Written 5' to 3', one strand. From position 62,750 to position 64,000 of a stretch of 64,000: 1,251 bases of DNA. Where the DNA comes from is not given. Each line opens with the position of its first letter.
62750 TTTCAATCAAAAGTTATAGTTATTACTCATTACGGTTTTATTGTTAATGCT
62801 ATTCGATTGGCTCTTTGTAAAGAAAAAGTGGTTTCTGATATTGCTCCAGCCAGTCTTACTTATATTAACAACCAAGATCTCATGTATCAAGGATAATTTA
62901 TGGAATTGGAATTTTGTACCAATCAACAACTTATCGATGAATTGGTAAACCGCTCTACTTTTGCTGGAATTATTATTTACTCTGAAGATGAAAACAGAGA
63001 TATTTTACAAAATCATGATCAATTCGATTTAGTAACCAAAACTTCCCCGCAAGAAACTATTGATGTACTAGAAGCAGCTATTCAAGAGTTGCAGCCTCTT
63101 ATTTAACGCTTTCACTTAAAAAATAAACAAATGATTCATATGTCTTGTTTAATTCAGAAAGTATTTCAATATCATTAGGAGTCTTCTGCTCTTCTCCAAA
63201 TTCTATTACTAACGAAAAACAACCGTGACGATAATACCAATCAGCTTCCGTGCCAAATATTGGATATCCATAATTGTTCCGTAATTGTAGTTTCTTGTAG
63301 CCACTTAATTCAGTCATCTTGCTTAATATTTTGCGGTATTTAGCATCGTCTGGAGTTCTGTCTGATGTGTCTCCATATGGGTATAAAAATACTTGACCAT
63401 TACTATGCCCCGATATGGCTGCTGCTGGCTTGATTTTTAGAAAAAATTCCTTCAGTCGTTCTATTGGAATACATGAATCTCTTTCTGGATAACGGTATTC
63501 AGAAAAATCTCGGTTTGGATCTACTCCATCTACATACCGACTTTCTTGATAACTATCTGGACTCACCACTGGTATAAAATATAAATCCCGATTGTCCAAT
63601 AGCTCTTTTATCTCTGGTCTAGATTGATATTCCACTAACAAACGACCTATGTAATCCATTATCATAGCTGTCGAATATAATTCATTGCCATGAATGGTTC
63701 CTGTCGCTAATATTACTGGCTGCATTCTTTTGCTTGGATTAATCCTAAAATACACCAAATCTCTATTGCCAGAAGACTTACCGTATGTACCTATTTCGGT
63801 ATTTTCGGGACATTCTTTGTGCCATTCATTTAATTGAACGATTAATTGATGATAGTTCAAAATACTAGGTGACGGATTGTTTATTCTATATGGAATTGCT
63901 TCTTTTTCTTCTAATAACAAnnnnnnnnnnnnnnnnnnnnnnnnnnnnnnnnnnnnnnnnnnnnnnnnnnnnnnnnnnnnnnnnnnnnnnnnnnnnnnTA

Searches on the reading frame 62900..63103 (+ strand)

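Call 3: search_protein_families(library=pfam, proteins=[window:62900-63103:+], max_evalue=0.1)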
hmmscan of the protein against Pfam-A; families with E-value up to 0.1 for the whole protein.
window:62900-63103:+ (68 aa): 2 families
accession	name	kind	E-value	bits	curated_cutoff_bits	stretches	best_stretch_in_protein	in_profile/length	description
PF18095.7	PAS_12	-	0.036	14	22.6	1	9-61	45-95/153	UPF0242 C-terminal PAS-like domain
PF09115.15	DNApol3-delta_C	-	0.057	14.3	21.7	1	25-65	51-90/117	DNA polymerase III, delta subunit, C terminal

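Call 4: search_protein_families(library=phrogs, proteins=[window:62900-63103:+], max_evalue=0.01)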
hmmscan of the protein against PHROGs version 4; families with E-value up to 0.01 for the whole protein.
window:62900-63103:+ (68 aa): 0 families

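Call 67: search_protein_families(library=padloc, proteins=[window:62900-63103:+], max_evalue=0.01)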
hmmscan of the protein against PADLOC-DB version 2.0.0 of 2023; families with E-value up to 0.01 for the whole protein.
window:62900-63103:+ (68 aa): 0 families

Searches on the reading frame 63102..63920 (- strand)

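Call 3: search_protein_families(library=pfam, proteins=[window:63102-63920:-], max_evalue=0.1)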
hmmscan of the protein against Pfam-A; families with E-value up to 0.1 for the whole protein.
window:63102-63920:- (273 aa): 1 family
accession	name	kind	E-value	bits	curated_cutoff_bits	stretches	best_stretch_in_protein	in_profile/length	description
PF00246.29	Peptidase_M14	-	3.3e-32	112.7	21.6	1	30-260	5-283/286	Zinc carboxypeptidase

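Call 4: search_protein_families(library=phrogs, proteins=[window:63102-63920:-], max_evalue=0.01)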
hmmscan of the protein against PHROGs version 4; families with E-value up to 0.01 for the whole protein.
window:63102-63920:- (273 aa): 1 family
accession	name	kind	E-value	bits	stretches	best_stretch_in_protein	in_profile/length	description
phrog_4722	-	other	5.2e-05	22.8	1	48-140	180-274/622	zinc carboxypeptidase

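Call 66: search_protein_families(library=ncbifam, proteins=[window:63102-63920:-], max_evalue=0.01)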
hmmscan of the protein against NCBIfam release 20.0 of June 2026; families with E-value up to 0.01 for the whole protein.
window:63102-63920:- (273 aa): 0 families
